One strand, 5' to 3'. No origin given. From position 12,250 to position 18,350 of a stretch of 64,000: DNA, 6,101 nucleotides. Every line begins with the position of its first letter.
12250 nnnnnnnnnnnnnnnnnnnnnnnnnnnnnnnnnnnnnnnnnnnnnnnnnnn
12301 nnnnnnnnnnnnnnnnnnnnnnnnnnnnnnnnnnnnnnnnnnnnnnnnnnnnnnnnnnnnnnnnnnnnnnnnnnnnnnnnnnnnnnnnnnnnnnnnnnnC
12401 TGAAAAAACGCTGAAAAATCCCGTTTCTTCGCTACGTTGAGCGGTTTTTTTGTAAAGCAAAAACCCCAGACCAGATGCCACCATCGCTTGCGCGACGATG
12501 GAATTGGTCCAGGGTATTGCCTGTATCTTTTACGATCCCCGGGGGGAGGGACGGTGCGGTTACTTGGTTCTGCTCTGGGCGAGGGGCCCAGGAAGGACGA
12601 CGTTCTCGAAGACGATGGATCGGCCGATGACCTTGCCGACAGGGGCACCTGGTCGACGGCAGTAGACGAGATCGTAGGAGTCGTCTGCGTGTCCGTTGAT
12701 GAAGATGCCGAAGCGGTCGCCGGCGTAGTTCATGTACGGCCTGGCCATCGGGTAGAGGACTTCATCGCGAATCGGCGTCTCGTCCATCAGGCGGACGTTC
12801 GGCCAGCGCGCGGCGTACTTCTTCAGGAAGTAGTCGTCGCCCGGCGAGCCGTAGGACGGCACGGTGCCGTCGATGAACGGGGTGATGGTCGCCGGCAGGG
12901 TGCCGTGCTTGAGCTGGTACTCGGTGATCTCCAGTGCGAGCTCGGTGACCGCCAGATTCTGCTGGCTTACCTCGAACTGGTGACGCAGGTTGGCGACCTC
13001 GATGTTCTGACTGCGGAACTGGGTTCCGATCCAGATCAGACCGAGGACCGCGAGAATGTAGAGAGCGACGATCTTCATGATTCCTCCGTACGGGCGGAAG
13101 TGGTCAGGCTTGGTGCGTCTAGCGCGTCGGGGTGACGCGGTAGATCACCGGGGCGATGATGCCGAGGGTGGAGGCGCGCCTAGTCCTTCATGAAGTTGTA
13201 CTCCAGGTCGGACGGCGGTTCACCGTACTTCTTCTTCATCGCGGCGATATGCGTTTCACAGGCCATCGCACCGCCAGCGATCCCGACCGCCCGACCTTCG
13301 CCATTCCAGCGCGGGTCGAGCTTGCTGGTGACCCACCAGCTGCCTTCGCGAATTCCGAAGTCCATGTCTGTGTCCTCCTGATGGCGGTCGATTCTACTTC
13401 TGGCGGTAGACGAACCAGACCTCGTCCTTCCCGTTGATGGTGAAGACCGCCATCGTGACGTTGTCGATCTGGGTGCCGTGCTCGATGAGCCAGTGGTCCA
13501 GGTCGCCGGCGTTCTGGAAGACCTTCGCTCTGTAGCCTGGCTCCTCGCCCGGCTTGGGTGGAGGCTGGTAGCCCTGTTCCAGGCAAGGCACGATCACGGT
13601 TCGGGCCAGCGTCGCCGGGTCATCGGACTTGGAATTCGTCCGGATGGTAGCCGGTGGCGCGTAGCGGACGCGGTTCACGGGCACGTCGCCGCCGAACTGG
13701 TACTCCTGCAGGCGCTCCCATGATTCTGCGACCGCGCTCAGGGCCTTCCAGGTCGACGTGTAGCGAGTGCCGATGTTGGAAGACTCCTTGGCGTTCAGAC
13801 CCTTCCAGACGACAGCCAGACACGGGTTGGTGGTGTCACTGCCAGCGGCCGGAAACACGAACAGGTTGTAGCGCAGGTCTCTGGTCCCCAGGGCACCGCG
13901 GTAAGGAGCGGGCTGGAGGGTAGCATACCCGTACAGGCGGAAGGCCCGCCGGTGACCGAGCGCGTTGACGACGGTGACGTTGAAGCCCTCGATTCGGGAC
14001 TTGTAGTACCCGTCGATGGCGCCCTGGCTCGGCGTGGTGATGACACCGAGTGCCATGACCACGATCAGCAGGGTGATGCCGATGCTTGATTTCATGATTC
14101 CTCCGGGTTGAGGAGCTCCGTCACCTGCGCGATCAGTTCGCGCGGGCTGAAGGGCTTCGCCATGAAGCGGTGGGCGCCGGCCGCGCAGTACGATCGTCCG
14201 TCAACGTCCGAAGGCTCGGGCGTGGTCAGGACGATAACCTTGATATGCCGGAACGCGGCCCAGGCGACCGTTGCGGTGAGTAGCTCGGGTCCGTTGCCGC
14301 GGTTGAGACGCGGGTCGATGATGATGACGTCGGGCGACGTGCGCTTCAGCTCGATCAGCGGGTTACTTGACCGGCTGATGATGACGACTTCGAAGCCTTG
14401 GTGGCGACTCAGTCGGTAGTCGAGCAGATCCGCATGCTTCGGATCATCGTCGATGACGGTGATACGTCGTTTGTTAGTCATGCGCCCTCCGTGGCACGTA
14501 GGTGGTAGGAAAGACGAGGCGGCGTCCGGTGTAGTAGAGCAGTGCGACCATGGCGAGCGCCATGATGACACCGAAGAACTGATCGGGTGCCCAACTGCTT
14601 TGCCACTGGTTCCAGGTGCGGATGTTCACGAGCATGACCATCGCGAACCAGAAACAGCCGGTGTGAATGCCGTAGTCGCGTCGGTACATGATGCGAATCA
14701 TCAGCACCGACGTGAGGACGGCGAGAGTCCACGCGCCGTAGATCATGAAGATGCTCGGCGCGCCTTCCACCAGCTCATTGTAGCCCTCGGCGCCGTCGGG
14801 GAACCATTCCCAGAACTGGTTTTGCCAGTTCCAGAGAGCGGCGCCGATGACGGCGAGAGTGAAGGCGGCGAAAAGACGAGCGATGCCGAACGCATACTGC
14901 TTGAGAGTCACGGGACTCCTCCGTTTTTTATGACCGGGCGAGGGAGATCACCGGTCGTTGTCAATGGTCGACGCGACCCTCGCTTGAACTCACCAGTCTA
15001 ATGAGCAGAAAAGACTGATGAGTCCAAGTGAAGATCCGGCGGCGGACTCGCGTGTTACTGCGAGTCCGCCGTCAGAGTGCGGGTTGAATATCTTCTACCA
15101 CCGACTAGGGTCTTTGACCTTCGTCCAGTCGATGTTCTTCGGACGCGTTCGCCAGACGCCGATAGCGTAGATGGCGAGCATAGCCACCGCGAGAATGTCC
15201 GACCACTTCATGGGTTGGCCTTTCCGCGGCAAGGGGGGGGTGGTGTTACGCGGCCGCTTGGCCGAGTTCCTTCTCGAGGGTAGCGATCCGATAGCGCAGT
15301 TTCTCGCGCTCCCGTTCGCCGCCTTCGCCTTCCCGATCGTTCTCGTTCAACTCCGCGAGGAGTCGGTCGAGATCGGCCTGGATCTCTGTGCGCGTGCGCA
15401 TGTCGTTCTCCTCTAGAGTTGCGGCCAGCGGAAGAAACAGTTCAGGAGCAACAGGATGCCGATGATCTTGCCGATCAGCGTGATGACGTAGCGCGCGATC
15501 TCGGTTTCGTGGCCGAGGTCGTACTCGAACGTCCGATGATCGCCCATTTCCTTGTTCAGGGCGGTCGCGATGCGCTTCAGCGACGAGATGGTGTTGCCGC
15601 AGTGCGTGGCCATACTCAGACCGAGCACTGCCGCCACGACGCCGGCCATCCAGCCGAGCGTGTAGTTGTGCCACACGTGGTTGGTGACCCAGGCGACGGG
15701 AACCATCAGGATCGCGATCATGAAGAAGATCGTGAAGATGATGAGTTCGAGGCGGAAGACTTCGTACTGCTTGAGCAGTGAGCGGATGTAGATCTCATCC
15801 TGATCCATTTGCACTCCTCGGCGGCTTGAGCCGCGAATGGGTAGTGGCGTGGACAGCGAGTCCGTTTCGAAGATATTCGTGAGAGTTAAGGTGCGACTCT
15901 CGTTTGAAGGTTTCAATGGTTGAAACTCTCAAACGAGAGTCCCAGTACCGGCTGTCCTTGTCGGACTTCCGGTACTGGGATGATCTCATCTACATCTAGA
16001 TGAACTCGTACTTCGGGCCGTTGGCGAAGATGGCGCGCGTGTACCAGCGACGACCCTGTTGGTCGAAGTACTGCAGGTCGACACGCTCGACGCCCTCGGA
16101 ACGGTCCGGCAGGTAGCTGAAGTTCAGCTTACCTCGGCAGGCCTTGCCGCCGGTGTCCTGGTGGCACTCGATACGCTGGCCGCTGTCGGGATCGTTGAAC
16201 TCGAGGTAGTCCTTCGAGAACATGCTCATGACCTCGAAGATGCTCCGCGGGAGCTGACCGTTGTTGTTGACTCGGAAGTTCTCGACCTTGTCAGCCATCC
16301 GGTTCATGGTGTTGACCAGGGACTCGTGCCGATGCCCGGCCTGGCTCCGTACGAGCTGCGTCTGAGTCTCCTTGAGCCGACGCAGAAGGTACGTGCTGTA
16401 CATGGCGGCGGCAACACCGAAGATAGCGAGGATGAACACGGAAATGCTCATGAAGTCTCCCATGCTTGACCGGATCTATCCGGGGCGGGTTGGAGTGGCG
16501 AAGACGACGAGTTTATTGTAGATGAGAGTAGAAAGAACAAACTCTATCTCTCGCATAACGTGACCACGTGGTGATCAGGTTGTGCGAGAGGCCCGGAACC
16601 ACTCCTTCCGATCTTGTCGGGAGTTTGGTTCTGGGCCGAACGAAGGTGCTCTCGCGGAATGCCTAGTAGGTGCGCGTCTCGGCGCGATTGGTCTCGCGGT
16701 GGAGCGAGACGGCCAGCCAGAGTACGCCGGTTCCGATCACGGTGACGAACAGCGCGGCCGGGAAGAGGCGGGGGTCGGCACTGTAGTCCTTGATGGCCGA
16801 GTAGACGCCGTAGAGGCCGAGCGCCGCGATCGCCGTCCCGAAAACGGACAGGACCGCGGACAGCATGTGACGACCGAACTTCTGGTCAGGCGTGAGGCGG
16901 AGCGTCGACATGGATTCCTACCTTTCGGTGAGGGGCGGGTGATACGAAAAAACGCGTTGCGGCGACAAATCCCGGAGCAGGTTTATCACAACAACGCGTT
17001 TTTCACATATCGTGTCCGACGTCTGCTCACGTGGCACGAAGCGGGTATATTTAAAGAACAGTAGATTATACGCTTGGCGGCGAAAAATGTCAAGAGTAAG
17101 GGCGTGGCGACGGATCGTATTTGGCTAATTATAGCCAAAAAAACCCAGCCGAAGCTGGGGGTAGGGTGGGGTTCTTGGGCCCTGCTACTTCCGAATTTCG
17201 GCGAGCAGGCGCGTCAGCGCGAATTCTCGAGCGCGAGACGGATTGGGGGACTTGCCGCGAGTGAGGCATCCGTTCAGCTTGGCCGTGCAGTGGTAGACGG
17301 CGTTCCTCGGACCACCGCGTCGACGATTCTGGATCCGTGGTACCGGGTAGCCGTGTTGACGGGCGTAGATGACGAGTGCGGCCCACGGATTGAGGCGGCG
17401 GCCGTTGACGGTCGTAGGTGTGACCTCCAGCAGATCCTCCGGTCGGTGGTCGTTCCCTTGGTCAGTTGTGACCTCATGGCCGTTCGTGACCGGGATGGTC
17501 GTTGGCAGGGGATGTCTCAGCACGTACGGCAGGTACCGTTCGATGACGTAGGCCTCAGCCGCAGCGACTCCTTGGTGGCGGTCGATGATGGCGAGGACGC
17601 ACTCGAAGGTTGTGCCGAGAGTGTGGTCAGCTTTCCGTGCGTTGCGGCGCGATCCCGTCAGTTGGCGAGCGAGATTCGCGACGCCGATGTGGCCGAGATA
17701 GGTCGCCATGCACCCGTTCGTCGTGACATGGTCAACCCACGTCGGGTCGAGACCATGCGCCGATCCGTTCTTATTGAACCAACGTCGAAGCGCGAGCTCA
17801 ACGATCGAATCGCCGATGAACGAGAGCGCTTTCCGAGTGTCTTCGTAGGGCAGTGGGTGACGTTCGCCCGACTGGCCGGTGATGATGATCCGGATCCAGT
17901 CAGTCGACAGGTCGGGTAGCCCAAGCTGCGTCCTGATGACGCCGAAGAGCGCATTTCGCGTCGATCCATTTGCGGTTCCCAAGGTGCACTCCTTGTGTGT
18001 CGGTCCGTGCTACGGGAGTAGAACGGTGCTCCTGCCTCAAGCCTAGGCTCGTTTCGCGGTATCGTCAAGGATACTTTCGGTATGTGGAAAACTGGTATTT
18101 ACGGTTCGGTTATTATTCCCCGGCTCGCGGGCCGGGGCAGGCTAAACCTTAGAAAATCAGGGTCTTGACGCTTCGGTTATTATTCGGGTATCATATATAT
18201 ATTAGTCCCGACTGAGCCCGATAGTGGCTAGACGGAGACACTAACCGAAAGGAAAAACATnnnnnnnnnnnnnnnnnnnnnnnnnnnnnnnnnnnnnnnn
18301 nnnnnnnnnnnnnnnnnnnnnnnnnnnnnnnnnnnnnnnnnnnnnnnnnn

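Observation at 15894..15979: Tandem long perfect inverted repeats between co-oriented island genes, part of a family of U-tract-less hairpins in the island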

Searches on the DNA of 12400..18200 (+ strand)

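Call 82: search_dna_similar(query=window:12400-18200:+, collection=phages, mode=distant, max_evalue=0.001)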
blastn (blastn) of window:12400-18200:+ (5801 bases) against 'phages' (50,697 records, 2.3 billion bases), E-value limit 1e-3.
No match.

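Call 83: search_dna_similar(query=window:12400-18200:+, collection=plasmids, mode=distant, max_evalue=0.001)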
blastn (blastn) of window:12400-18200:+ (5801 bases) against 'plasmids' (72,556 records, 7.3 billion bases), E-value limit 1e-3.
Records with a match: 4; places in all: 4; records where one place covers at least 80% of the query: 0.
Best place of each record, by identity: 80-90% 4.
By first word of the organism name: Streptomyces 2; Rhizobium 1; Rhodococcus 1.
By predicted mobility (MOB-suite, as given by PLSDB): mobilizable 2; conjugative 1; non-mobilizable 1.
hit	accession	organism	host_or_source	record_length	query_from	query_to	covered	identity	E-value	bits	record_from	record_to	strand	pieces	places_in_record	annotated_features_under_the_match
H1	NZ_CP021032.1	Rhizobium sp. NXC14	Phaseolus vulgaris,cell culture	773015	1709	1763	1%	81.8%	9e-4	55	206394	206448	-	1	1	response regulator transcription factor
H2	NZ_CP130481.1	Rhodococcus aetherivorans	Bacteria, whole organism,Rough variant ...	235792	1730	1784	1%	81.8%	9e-4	55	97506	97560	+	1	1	response regulator transcription factor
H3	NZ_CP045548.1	Streptomyces sp. SYP-A7193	cell culture,soil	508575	1730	1780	1%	84.3%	3e-4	57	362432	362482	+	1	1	response regulator transcription factor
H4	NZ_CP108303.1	Streptomyces sp. NBC_00019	-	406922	1730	1780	1%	84.3%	3e-4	57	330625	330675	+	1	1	response regulator transcription factor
